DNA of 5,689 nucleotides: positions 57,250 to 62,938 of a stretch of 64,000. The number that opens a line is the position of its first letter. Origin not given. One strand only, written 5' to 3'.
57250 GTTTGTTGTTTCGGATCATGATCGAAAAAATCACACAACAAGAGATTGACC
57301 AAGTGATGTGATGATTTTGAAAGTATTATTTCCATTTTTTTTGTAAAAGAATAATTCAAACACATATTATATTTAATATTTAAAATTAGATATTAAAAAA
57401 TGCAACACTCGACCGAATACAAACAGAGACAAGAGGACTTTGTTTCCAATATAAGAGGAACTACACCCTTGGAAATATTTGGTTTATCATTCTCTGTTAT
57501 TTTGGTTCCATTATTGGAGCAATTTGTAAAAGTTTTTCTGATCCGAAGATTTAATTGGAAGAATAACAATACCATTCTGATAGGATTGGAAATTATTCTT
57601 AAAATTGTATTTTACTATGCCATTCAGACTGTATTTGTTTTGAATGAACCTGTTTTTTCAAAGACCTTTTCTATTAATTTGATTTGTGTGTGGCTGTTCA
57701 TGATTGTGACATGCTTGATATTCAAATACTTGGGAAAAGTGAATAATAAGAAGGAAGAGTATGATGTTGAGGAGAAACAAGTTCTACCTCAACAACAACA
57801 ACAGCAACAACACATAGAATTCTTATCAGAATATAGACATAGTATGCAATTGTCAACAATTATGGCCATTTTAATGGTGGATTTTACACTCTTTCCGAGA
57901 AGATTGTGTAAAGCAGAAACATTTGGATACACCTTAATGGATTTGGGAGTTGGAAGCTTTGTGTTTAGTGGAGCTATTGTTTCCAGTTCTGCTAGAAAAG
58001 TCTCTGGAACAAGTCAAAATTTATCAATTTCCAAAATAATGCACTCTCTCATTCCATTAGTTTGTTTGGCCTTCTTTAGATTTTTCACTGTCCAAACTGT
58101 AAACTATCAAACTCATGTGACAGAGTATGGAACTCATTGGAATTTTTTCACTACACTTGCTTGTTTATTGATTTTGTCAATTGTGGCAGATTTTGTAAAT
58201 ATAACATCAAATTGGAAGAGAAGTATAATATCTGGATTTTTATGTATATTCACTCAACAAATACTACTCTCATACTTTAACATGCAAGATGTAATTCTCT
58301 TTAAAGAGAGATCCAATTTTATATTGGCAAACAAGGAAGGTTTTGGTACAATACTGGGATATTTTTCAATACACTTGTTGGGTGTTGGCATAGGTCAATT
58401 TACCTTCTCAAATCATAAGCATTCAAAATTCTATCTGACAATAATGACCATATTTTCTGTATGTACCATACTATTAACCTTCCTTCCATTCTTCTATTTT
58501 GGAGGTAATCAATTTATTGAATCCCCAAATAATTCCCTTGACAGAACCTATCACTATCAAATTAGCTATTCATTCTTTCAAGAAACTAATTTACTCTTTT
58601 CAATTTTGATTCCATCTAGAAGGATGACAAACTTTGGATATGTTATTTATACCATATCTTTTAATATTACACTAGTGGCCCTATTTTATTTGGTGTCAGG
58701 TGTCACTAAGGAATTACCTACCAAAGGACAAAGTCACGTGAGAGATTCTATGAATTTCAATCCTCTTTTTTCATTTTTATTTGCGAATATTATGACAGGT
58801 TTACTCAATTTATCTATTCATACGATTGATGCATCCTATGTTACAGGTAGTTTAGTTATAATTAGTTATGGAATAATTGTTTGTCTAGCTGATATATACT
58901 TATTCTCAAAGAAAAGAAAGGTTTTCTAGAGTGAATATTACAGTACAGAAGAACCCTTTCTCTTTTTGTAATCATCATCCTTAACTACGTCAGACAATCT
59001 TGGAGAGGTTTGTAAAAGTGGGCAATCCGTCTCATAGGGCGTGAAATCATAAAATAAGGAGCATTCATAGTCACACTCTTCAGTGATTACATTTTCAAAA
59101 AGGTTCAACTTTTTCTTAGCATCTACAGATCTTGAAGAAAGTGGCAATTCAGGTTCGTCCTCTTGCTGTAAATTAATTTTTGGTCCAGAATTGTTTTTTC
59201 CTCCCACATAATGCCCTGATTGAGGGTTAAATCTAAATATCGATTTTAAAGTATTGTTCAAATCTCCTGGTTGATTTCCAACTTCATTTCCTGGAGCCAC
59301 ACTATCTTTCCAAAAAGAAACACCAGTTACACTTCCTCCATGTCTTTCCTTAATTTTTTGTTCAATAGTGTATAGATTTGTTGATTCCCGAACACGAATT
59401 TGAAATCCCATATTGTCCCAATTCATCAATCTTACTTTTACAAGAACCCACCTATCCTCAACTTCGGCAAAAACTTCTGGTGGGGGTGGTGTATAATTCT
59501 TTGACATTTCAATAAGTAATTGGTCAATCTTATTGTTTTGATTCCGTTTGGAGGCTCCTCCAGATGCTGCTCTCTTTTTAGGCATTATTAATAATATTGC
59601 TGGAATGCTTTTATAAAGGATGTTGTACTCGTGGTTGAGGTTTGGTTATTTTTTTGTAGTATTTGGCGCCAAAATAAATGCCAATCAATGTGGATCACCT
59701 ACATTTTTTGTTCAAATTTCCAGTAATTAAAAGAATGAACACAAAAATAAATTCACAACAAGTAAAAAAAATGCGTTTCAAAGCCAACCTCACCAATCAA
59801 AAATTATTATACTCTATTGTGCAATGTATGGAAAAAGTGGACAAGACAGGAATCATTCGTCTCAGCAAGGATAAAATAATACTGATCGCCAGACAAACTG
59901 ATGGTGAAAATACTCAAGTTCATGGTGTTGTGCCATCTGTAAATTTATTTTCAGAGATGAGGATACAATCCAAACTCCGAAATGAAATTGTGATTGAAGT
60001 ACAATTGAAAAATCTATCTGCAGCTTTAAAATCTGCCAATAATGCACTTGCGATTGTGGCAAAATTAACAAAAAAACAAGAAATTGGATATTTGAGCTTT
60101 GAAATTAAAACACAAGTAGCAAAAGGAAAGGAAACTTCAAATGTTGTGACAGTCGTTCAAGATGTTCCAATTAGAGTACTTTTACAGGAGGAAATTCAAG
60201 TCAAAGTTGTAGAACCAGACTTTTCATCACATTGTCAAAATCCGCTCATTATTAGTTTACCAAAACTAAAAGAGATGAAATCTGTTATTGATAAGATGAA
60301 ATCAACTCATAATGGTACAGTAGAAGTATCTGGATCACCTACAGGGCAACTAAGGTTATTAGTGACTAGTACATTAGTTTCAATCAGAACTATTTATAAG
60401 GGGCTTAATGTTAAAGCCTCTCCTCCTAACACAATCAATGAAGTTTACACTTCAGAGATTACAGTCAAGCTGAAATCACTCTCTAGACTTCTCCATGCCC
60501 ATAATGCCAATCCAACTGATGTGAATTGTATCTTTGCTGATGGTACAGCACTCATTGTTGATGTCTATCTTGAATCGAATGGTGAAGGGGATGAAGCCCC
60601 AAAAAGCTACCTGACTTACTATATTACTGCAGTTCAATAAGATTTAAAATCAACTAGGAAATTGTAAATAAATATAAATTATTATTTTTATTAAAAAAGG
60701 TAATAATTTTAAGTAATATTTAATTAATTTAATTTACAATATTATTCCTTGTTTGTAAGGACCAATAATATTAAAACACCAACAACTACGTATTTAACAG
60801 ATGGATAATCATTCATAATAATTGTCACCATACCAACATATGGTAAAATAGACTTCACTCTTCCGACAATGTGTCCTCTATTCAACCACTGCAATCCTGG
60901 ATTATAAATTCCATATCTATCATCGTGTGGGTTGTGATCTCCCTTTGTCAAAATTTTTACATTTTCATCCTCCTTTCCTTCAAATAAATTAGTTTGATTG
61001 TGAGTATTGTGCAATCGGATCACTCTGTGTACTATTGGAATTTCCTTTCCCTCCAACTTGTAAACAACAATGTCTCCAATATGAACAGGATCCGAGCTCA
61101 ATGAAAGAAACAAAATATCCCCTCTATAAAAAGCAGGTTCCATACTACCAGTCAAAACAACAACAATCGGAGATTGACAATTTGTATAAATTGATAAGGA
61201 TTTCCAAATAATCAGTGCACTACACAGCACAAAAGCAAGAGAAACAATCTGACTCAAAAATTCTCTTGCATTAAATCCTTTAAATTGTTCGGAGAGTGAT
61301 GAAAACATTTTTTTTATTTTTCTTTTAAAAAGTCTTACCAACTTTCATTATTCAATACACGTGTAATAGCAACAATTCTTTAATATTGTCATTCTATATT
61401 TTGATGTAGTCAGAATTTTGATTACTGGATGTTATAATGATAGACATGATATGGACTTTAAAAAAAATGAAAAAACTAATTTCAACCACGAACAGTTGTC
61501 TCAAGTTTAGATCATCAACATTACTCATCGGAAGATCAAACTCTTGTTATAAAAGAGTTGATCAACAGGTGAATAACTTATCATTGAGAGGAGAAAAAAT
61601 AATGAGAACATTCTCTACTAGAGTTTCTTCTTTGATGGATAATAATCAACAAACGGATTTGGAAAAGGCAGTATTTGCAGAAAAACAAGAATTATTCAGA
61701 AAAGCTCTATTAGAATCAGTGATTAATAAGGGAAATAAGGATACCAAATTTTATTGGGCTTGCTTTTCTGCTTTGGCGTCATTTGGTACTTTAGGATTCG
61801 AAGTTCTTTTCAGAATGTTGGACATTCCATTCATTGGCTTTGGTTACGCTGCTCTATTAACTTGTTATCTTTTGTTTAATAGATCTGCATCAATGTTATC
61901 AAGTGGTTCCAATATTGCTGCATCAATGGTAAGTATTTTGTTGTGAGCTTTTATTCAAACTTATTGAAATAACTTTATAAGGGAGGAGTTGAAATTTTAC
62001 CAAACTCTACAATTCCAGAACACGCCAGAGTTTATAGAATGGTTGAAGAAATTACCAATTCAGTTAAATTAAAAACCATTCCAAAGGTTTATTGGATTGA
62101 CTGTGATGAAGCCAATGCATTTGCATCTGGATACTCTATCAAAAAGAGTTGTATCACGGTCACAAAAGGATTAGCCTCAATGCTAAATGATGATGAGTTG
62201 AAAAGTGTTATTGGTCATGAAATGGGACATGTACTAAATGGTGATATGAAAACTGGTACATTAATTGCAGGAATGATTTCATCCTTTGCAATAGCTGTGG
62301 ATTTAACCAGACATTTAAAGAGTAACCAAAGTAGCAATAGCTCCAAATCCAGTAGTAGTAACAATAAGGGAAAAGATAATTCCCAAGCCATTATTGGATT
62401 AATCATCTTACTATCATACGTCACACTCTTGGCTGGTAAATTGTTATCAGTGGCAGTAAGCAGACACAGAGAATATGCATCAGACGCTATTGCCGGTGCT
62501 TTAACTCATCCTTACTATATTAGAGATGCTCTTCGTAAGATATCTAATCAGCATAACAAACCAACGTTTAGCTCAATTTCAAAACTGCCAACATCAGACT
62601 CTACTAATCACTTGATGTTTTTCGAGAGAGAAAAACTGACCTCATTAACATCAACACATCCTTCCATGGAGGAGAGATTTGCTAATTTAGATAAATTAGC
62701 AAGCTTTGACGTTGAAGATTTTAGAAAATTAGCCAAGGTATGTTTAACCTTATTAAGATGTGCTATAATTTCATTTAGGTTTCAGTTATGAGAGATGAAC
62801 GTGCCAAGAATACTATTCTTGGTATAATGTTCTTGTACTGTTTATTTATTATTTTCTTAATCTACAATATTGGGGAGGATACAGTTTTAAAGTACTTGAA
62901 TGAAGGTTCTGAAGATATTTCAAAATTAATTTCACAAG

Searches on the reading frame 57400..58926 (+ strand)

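Call 26: search_protein_families(library=pfam, proteins=[window:57400-58926:+], max_evalue=0.001)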
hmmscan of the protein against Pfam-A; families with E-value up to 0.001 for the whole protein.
window:57400-58926:+ (509 aa): 1 family
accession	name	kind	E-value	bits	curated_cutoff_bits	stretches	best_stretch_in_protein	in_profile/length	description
PF06423.18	GWT1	-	5.1e-97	326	29.6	1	7-498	1-434/437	GWT1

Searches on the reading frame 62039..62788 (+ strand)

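Call 25: search_protein_families(library=pfam, proteins=[window:62039-62788:+], max_evalue=0.001)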
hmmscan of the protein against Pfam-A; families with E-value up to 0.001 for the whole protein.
window:62039-62788:+ (250 aa): 1 family
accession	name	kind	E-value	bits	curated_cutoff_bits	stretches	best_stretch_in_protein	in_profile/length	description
PF01435.24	Peptidase_M48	-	4.8e-30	105.2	20.3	1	2-220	11-185/186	Peptidase family M48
